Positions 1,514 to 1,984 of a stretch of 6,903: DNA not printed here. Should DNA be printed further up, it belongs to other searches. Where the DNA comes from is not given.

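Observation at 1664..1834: Unlisted 56-aa membrane micro-ORF translationally coupled to the basic protein gene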

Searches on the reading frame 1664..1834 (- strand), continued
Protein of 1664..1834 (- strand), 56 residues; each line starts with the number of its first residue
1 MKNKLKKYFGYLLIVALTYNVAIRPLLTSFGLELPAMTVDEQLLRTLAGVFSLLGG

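Call 107: get_annotated_region(hit=H124, flank=90)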
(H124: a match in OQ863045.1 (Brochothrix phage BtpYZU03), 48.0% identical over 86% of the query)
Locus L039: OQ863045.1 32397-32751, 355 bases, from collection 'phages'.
description: Brochothrix phage BtpYZU03, complete genome.
organism: Brochothrix phage BtpYZU03 (NCBI taxid 3053259)
taxonomy: Viruses; Duplodnaviria; Heunggongvirae; Uroviricota; Caudoviricetes
host: Brochothrix thermosphacta; source: sewage from retail pork stalls; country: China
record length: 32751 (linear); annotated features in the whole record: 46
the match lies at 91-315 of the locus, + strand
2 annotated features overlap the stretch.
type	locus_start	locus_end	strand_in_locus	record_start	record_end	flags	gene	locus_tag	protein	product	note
CDS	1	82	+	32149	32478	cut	-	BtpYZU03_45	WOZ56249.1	hypothetical protein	ORF45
CDS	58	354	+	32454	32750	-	-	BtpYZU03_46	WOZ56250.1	holin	ORF46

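Call 108: get_annotated_region(hit=H129, flank=90)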
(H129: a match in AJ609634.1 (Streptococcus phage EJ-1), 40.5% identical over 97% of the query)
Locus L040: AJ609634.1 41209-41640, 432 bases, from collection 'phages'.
description: Bacteriophage EJ-1 proviral DNA, complete genome.
organism: Streptococcus phage EJ-1 (NCBI taxid 12402)
taxonomy: Viruses; Duplodnaviria; Heunggongvirae; Uroviricota; Caudoviricetes
host: Streptococcus pneumoniae 101; source: -; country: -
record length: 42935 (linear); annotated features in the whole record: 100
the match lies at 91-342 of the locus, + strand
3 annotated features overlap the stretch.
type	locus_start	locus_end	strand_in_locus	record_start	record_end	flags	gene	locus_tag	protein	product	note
CDS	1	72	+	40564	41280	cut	-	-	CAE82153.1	hypothetical protein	ORF71; from nucleotide 41060 this sequence has been reported in ref. 3 (Acc. No. S43512)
CDS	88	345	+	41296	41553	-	ejh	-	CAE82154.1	holin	release of the lytic amidase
CDS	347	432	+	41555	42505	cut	ejl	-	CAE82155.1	N-acetylmuramoyl-L-alanine amidase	lysis of the cell wall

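Call 109: get_annotated_region(hit=H134, flank=90)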
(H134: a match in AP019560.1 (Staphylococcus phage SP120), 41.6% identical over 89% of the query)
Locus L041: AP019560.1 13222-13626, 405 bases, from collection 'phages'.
description: Staphylococcus phage SP120 DNA, complete genome.
organism: Staphylococcus phage SP120 (NCBI taxid 2495553)
taxonomy: Viruses; Duplodnaviria; Heunggongvirae; Uroviricota; Caudoviricetes; Coventryvirus; Coventryvirus SP120
host: Staphylococcus pseudintermedius; source: Phage was isolated from Staphylococcus pseudintermedius by Mitomycin C induction; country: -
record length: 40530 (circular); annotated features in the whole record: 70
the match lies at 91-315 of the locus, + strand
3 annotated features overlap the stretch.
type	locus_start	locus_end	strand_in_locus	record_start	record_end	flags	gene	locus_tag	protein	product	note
CDS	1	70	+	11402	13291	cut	-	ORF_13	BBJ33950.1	N-acetylmuramoyl-L-alanine amidase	-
CDS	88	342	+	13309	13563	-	-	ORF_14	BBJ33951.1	phage holin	-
CDS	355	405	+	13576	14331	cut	-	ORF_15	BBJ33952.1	phage lysin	-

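Call 114: search_protein_families(library=pfam, alignment_id=A6, max_evalue=10)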
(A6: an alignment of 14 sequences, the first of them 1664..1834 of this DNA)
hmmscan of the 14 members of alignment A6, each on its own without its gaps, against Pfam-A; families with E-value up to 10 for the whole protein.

A. member 1, window:1664-1834:- (56 aa): 0 families

B. families by the number of members that match (of 14 scanned): 3 families
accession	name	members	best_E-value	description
PF11351.13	GTA_holin_3TM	2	0.2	Holin of 3TMs, for gene-transfer release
PF01776.22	Ribosomal_L22e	1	0.047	Ribosomal L22e protein family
PF08844.15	DUF1815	1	0.23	Domain of unknown function (DUF1815)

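Call 120: search_protein_families(library=pfam, proteins=[L004:7703-7981:+, L005:7700-7978:+], max_evalue=0.05)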
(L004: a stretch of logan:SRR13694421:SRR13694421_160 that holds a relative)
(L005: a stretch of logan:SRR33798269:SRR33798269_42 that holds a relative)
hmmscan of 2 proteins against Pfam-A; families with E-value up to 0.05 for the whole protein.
L004:7703-7981:+ (92 aa): 11 families
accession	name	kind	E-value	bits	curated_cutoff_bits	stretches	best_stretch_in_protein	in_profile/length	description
PF23831.1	DUF7201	-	0.00068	19.8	27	1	30-77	51-102/142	Coiled-coil region of unknown function (DUF7201)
PF10498.14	IFT57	-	0.0008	18.9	40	1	22-89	245-312/360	Intra-flagellar transport protein 57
PF20332.3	DUF6627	-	0.0043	17.6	27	1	21-80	32-90/125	Family of unknown function (DUF6627)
PF10046.14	BLOC1_2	-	0.0051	17.6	33.4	1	28-82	38-95/96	Biogenesis of lysosome-related organelles complex-1 subunit 2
PF20667.3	Sec10_N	-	0.0097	16.5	27.4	1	21-83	17-80/118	Exocyst complex component Sec10, N-terminal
PF16526.10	CLZ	-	0.011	16.6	26.7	1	40-87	12-59/71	C-terminal leucine zipper domain of cyclic nucleotide-gated channels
PF23991.1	DUF7310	-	0.012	16.5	40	1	46-83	18-54/83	Coiled-coil region of unknown function (DUF7310)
PF25443.1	ANG-1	-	0.018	15.7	28.5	0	21-78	25-79/105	ANG-1-like domain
PF16519.10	TRPM_tetra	-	0.025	15.2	26.6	0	57-81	7-31/56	Tetramerisation domain of TRPM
PF20993.2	CENPH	-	0.039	14.5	27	1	33-89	67-114/175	CENPH protein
PF05377.16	FlaC_arch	-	0.042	14.7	27.8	0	30-70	6-39/55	Flagella accessory protein C (FlaC)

L005:7700-7978:+ (92 aa): 6 families
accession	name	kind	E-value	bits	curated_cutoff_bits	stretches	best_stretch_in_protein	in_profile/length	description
PF23831.1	DUF7201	-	0.00053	20.1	27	1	30-77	51-102/142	Coiled-coil region of unknown function (DUF7201)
PF02097.20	Filo_VP35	-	0.0014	18.2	27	1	32-86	91-144/342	Filoviridae VP35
PF13874.11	Nup54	-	0.0022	18.4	30.5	1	28-87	54-114/140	Nucleoporin complex subunit 54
PF07889.17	DUF1664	-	0.022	15.3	34.6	1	36-74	85-123/124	Protein of unknown function (DUF1664)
PF15237.11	PTRF_SDPR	-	0.033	14.2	30.5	0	45-76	16-47/250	PTRF/SDPR family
PF18060.6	F_actin_bund_C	-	0.049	14.2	27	0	30-72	36-78/87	F actin bundling C terminal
